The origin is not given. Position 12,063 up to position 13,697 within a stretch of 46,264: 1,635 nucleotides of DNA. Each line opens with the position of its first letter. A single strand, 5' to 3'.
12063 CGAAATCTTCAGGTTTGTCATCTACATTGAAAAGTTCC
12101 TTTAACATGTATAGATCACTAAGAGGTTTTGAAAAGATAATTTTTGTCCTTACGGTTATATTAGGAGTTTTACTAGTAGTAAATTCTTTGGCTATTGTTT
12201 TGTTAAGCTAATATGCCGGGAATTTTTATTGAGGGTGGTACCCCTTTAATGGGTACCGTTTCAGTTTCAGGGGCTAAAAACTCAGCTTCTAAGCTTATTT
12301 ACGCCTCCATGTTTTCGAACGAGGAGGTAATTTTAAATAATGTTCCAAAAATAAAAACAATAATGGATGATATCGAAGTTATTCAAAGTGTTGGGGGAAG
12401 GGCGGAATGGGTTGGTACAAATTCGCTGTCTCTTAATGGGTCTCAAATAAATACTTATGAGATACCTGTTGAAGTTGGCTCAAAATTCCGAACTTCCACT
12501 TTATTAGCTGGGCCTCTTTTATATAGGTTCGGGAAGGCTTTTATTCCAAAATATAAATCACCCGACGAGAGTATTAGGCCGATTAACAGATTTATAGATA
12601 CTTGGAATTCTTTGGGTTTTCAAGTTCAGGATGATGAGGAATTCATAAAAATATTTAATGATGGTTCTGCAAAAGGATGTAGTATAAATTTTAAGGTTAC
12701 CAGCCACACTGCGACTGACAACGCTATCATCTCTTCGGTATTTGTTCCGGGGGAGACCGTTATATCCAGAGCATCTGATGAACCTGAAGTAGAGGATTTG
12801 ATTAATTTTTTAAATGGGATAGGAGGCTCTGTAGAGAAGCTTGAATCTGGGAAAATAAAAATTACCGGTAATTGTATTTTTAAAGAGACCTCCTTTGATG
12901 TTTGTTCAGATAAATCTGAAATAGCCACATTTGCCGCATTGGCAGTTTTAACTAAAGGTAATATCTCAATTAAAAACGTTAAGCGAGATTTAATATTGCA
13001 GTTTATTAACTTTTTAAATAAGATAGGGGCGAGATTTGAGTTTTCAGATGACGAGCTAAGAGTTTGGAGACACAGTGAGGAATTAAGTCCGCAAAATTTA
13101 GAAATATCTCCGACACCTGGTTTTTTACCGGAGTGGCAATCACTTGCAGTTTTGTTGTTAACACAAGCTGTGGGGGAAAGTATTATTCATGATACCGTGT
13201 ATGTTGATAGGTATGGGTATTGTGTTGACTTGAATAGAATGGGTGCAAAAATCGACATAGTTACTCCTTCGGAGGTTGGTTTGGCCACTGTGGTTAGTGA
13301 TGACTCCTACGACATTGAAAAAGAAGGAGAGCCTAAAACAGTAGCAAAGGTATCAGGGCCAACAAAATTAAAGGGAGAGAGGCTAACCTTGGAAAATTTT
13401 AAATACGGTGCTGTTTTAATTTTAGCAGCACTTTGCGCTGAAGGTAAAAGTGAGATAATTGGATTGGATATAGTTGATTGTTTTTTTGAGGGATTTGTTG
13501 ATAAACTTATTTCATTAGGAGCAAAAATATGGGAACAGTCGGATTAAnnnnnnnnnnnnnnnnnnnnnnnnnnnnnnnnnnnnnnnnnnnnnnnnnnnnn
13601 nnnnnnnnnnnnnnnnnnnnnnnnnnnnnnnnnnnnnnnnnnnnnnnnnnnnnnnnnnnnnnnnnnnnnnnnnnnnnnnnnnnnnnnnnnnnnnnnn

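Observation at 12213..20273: Remodelled dcw cluster: no Mur ligases, eroded MurA and MraY, but apparently intact downstream polymerases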

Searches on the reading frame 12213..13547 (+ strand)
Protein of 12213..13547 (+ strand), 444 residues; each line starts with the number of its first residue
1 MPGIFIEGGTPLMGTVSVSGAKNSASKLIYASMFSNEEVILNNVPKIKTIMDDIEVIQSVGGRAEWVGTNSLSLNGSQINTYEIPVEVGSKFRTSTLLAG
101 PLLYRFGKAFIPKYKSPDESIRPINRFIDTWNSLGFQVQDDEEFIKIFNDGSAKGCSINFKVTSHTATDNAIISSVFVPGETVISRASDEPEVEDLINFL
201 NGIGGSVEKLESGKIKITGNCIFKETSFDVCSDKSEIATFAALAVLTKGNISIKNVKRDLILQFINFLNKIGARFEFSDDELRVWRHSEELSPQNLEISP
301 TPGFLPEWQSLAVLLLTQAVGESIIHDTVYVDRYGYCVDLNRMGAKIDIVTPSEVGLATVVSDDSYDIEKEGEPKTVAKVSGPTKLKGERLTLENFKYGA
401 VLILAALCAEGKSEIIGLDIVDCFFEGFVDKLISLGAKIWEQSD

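Call 3: search_protein_families(library=pfam, proteins=[window:12213-13547:+])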
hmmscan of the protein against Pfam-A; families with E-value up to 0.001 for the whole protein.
window:12213-13547:+ (444 aa): 1 family
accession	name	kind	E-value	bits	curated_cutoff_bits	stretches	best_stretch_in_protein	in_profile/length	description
PF00275.25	EPSP_synthase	-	6.4e-43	147.5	22.8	1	7-432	2-417/417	EPSP synthase (3-phosphoshikimate 1-carboxyvinyltransferase)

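Call 4: search_protein_families(library=ncbifam, proteins=[window:12213-13547:+])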
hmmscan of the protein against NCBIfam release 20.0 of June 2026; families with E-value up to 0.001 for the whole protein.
window:12213-13547:+ (444 aa): 5 families
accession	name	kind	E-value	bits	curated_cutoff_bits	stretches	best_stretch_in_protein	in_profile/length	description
NF006873.0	PRK09369.1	subfamily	3.4e-100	335.7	297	1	4-441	4-416/419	UDP-N-acetylglucosamine 1-carboxyvinyltransferase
TIGR01072.1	murA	equivalog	2.5e-98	329.6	392.7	1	3-440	3-415/416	UDP-N-acetylglucosamine 1-carboxyvinyltransferase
NF009470.0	PRK12830.1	equivalog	1.7e-73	247.7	552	2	3-350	3-347/417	UDP-N-acetylglucosamine 1-carboxyvinyltransferase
TIGR01356.1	aroA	equivalog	3.7e-17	62.2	287.25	1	121-327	106-320/415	3-phosphoshikimate 1-carboxyvinyltransferase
NF011381.1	PRK14806.1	equivalog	9.6e-09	34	902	1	13-280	313-583/733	bifunctional prephenate dehydrogenase/3-phosphoshikimate 1-carboxyvinyltransferase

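Call 7: search_solved_structures(query=window:12213-13547:+, show_alignments=2)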
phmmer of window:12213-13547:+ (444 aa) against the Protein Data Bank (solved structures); distinct sequences matched with E-value up to 0.001: 43.
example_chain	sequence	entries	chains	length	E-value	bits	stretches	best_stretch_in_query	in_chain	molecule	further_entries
6q0a_A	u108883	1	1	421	2.5e-52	181.3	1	3-349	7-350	UDP-N-acetylglucosamine 1-carboxyvinyltransferase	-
6q11_A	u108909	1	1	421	2.7e-52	181.2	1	3-349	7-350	UDP-N-acetylglucosamine 1-carboxyvinyltransferase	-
6q0y_A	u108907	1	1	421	2.7e-52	181.2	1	3-349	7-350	UDP-N-acetylglucosamine 1-carboxyvinyltransferase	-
6q03_A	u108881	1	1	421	5e-52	180.3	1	3-350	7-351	UDP-N-acetylglucosamine 1-carboxyvinyltransferase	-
3sg1_A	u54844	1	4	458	9.4e-48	166.2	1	3-350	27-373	UDP-N-acetylglucosamine 1-carboxyvinyltransferase 1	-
3vcy_A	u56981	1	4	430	4.2e-47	164.1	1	9-349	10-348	UDP-N-acetylglucosamine 1-carboxyvinyltransferase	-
1a2n_A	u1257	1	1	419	4e-46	160.9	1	5-350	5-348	UDP-N-ACETYLGLUCOSAMINE ENOLPYRUVYL TRANSFERASE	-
1uae_A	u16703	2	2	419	7.5e-46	160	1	5-350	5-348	UDP-N-ACETYLGLUCOSAMINE ENOLPYRUVYL TRANSFERASE | UDP-N-acetylglucosamine 1-carboxyvinyltransferase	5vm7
3kqj_A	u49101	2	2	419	8.4e-46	159.8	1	5-350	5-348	UDP-N-acetylglucosamine 1-carboxyvinyltransferase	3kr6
3iss_A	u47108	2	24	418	8.4e-46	159.8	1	5-350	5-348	UDP-N-acetylglucosamine 1-carboxyvinyltransferase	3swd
2z2c_A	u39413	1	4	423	8.7e-46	159.8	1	5-350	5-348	UDP-N-acetylglucosamine 1-carboxyvinyltransferase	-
2yvw_A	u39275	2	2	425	1.8e-45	158.7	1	5-349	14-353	UDP-N-acetylglucosamine 1-carboxyvinyltransferase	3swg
6cn1_A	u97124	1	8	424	1.5e-44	155.7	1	3-349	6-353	UDP-N-acetylglucosamine 1-carboxyvinyltransferase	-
3v4t_A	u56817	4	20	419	1.6e-44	155.6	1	5-350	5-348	UDP-N-acetylglucosamine 1-carboxyvinyltransferase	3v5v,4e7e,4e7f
1dlg_A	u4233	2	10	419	1.8e-44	155.5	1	5-351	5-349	UDP-N-ACETYLGLUCOSAMINE ENOLPYRUVYL TRANSFERASE MURA | UDP-N-acetylglucosamine 1-carboxyvinyltransferase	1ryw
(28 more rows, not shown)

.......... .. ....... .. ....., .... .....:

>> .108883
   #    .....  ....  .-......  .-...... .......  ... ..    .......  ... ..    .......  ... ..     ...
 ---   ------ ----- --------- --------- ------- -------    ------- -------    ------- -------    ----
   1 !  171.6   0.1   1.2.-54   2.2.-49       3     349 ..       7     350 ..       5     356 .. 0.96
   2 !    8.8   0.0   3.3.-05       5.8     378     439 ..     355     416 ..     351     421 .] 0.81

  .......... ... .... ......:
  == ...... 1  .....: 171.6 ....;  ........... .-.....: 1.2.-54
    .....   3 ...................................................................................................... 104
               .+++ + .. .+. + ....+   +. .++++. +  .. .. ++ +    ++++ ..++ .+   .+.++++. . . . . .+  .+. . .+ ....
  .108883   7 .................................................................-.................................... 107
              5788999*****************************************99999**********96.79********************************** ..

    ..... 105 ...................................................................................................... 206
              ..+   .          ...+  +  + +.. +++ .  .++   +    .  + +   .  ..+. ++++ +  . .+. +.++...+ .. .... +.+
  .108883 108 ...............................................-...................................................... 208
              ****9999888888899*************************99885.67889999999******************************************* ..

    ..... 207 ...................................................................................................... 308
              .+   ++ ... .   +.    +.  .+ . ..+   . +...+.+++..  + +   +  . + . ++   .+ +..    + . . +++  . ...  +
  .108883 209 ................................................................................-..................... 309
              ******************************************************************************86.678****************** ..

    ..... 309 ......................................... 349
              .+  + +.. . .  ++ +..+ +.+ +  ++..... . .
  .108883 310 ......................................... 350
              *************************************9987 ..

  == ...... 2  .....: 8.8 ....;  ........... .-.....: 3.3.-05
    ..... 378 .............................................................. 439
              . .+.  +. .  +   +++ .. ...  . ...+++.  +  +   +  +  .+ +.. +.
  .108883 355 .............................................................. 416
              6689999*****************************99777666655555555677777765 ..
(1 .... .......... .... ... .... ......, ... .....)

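Call 12: find_homologous_proteins(query=window:12213-13547:+, max_evalue=1e-20)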
Query window:12213-13547:+ (444 aa): 853 proteins with E <= 1e-20 among 8000 candidates; the best 120 are listed.
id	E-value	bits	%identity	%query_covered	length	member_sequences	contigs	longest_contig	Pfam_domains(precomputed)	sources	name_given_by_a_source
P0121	4.3e-289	976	100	100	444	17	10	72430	PF00275.26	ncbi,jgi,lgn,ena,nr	ncbi:MAG TPA: UDP-N-acetylglucosamine 1-carboxyvinyltransferase [bacterium]|nr:UDP-N-acetylglucosami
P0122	3.6e-270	914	91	100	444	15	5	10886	PF00275.26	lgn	-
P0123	2.8e-264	895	88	100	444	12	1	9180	PF00275.26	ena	-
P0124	1.2e-262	889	89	100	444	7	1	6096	PF00275.26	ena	-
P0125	2.9e-243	825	80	100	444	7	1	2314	PF00275.26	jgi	jgi:UDP-N-acetylglucosamine 1-carboxyvinyltransferase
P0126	2.6e-240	816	80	100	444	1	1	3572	PF00275.26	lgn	-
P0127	5.5e-236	801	78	100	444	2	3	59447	PF00275.26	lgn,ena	-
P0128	3.9e-216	736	73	100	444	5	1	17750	PF00275.26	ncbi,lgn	-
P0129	5.4e-216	735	73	100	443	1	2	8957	PF00275.26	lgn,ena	-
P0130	1.0e-212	725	70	100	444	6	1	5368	PF00275.26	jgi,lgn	jgi:UDP-N-acetylglucosamine 1-carboxyvinyltransferase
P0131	1.7e-212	724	72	97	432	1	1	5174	PF00275.26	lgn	-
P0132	1.0e-209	715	71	97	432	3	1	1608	PF00275.26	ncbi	-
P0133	7.9e-209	712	72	99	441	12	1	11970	PF00275.26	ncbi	-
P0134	1.7e-208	711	69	100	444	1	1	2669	PF00275.26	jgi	jgi:UDP-N-acetylglucosamine 1-carboxyvinyltransferase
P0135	7.4e-207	705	69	100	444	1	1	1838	PF00275.26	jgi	jgi:UDP-N-acetylglucosamine 1-carboxyvinyltransferase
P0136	1.1e-206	705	69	100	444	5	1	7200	PF00275.26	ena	-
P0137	4.3e-206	703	72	99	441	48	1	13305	PF00275.26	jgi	-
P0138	5.5e-205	699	70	100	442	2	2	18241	PF00275.26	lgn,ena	-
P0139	4.1e-204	696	67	100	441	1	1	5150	PF00275.26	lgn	-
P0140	6.7e-203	692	68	100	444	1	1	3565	PF00275.26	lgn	-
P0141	2.5e-202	690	66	100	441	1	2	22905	PF00275.26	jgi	jgi:UDP-N-acetylglucosamine 1-carboxyvinyltransferase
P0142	5.3e-202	689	67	100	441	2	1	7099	PF00275.26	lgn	-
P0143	1.4e-200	685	69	100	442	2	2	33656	PF00275.26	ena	-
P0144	9.1e-198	675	65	100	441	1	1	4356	PF00275.26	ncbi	-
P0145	2.8e-197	674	67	100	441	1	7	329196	PF00275.26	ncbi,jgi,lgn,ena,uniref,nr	ncbi:UDP-N-acetylglucosamine 1-carboxyvinyltransferase [candidate division WWE3 bacterium]|uniref:UD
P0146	3.5e-197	673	66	100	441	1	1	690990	PF00275.26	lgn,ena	-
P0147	4.8e-197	673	64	100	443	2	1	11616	PF00275.26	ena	-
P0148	5.1e-193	660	64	100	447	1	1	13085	PF00275.26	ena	-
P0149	3.3e-192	657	64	100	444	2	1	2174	PF00275.26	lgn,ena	-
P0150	2.0e-191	655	65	100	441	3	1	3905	PF00275.26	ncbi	ncbi:MAG: UDP-N-acetylglucosamine 1-carboxyvinyltransferase [Patescibacteria group bacterium]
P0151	6.7e-191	653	63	100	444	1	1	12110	PF00275.26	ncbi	-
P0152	5.2e-188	643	64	100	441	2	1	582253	PF00275.26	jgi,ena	-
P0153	6.5e-187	640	64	100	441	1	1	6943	PF00275.26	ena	-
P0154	6.8e-186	636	63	100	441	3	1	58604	PF00275.26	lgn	-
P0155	1.1e-184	632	62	100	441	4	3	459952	PF00275.26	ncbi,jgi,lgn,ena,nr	ncbi:MAG: UDP-N-acetylglucosamine 1-carboxyvinyltransferase [Patescibacteria group bacterium]|nr:UDP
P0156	3.6e-183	627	63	98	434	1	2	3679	PF00275.26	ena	-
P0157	8.0e-169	580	58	100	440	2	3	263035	PF00275.26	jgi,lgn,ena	jgi:UDP-N-acetylglucosamine 1-carboxyvinyltransferase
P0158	1.7e-168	579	59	99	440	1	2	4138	PF00275.26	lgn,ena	-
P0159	3.3e-168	578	57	100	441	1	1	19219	PF00275.26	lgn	-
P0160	7.1e-168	577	59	100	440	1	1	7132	PF00275.26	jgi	jgi:UDP-N-acetylglucosamine 1-carboxyvinyltransferase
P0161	8.4e-167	573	59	100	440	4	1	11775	PF00275.26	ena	-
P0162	3.5e-166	571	57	100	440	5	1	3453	PF00275.26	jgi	jgi:UDP-N-acetylglucosamine 1-carboxyvinyltransferase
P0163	3.8e-166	571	57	99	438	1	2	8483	PF00275.26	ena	-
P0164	7.4e-166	570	59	100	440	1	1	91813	PF00275.26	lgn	-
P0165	4.0e-165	568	58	100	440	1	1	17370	PF00275.26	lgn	-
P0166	1.1e-163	563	58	100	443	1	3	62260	PF00275.26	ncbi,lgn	-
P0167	4.0e-163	561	57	99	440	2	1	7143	PF00275.26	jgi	-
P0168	9.2e-163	560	58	100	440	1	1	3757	PF00275.26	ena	-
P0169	6.3e-162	557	57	100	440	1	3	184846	PF00275.26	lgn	-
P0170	2.8e-161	555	57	99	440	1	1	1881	PF00275.26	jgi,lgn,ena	-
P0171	3.4e-161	555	54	100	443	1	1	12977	PF00275.26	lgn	-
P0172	6.5e-161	554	54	99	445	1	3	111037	PF00275.26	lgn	-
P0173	9.1e-161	553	54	100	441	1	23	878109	PF00275.26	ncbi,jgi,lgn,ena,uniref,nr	ncbi:TPA: UDP-N-acetylglucosamine 1-carboxyvinyltransferase [candidate division WWE3 bacterium]|unir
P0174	9.3e-161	553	54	100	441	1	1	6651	PF00275.26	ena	-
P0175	5.4e-160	551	57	99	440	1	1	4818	PF00275.26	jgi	jgi:UDP-N-acetylglucosamine 1-carboxyvinyltransferase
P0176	6.1e-160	551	54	100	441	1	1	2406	PF00275.26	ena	-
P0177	6.7e-160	551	58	97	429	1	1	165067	PF00275.26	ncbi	-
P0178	4.2e-159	548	56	100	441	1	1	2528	PF00275.26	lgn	-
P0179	6.6e-159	547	57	99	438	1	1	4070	PF00275.26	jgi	jgi:UDP-N-acetylglucosamine 1-carboxyvinyltransferase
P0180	1.1e-158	547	54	100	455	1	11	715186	PF00275.26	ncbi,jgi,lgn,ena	-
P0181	1.6e-158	546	54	100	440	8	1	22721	PF00275.26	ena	-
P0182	1.7e-158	546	53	100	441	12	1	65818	PF00275.26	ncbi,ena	-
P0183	2.2e-158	546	58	99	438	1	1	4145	PF00275.26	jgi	jgi:UDP-N-acetylglucosamine 1-carboxyvinyltransferase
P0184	3.4e-158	545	53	99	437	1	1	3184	PF00275.26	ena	-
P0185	1.8e-157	543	55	97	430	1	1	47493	PF00275.26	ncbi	-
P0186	6.5e-157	541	54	97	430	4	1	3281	PF00275.26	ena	-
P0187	9.1e-157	540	57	100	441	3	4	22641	PF00275.26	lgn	-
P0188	1.3e-156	540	55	98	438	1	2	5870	PF00275.26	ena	-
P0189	5.7e-156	538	54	97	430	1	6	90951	PF00275.26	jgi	-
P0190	8.1e-156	537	54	97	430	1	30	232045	PF00275.26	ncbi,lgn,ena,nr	ncbi:MAG: UDP-N-acetylglucosamine 1-carboxyvinyltransferase [candidate division WWE3 bacterium GW201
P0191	1.6e-155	536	54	97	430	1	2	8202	PF00275.26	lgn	-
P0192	3.4e-155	535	53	100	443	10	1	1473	PF00275.26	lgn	-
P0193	4.6e-155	535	53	99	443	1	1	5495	PF00275.26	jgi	jgi:UDP-N-acetylglucosamine 1-carboxyvinyltransferase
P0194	5.6e-155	534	55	100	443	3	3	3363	PF00275.26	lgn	-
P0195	6.4e-155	534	53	100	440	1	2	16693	PF00275.26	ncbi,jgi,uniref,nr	ncbi:UDP-N-acetylglucosamine 1-carboxyvinyltransferase [candidate division WWE3 bacterium]|uniref:UD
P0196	1.8e-153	529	55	99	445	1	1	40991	PF00275.26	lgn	-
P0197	3.1e-153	529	53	99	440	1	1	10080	PF00275.26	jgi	-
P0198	5.9e-153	528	53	99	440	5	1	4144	PF00275.26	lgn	-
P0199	7.4e-153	527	53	99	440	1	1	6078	PF00275.26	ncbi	-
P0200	7.6e-153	527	53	99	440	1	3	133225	PF00275.26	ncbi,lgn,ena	-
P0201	8.5e-153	527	52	100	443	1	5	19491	PF00275.26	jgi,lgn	-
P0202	1.0e-152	527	53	99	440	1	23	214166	PF00275.26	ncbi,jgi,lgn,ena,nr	ncbi:MAG TPA: UDP-N-acetylglucosamine 1-carboxyvinyltransferase [bacterium]|nr:UDP-N-acetylglucosami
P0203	1.1e-152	527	53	99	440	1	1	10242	PF00275.26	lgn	-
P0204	1.8e-152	526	53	99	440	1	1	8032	PF00275.26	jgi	-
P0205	2.2e-152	526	53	99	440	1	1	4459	PF00275.26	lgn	-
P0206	2.3e-152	526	53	99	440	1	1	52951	PF00275.26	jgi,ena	-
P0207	2.5e-152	526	53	99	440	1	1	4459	PF00275.26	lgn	-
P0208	2.7e-152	526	53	99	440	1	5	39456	PF00275.26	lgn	-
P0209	3.5e-152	525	54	100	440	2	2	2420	PF00275.26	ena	-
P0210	1.3e-151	523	52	99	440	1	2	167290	PF00275.26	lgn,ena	-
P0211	1.5e-151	523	54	99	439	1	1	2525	PF00275.26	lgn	-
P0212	3.3e-151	522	53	99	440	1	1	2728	PF00275.26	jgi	-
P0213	1.2e-150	520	54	99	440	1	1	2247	PF00275.26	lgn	-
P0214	1.8e-149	516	53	99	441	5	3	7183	PF00275.26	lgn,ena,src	-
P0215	2.0e-149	516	52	100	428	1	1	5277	PF00275.26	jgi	-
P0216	2.5e-149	516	53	99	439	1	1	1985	PF00275.26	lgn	-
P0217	7.2e-149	514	53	100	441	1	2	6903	PF00275.26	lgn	-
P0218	8.2e-149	514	52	99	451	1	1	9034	PF00275.26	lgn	-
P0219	1.5e-148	513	50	100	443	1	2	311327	PF00275.26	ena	-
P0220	1.7e-148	513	56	99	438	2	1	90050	PF00275.26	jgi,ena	-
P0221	2.4e-148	513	52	99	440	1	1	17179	PF00275.26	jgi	jgi:UDP-N-acetylglucosamine 1-carboxyvinyltransferase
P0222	3.1e-148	512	50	99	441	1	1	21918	PF00275.26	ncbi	-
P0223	1.1e-147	510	53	98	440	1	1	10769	PF00275.26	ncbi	-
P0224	2.0e-147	510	53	99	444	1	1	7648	PF00275.26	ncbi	-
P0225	2.5e-147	509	53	99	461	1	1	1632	PF00275.26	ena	-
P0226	2.8e-147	509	52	98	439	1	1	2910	PF00275.26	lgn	-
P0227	9.9e-147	507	53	98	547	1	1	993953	PF00275.26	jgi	jgi:UDP-N-acetylglucosamine 1-carboxyvinyltransferase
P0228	1.1e-145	504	52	100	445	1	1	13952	PF00275.26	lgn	-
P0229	1.4e-145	504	51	98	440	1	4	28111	PF00275.26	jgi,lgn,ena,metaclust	metaclust:\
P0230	2.8e-145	502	53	98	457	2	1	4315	PF00275.26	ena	-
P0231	3.0e-145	502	53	98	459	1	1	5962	PF00275.26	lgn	-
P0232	1.9e-144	500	50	99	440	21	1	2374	PF00275.26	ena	-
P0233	2.0e-144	500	51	99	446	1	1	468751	PF00275.26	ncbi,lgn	-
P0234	6.6e-144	498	52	99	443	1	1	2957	PF00275.26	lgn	-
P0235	1.0e-143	497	51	98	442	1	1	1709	PF00275.26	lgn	-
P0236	1.7e-143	497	51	99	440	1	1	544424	PF00275.26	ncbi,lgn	-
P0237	2.6e-143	496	51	99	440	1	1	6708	PF00275.26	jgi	jgi:UDP-N-acetylglucosamine 1-carboxyvinyltransferase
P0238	2.9e-143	496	73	68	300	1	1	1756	PF00275.26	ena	-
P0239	4.7e-143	495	53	98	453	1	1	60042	PF00275.26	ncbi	-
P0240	6.5e-143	495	51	99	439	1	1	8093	PF00275.26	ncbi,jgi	ncbi:MAG: UDP-N-acetylglucosamine 1-carboxyvinyltransferase [Patescibacteria group bacterium]|jgi:UD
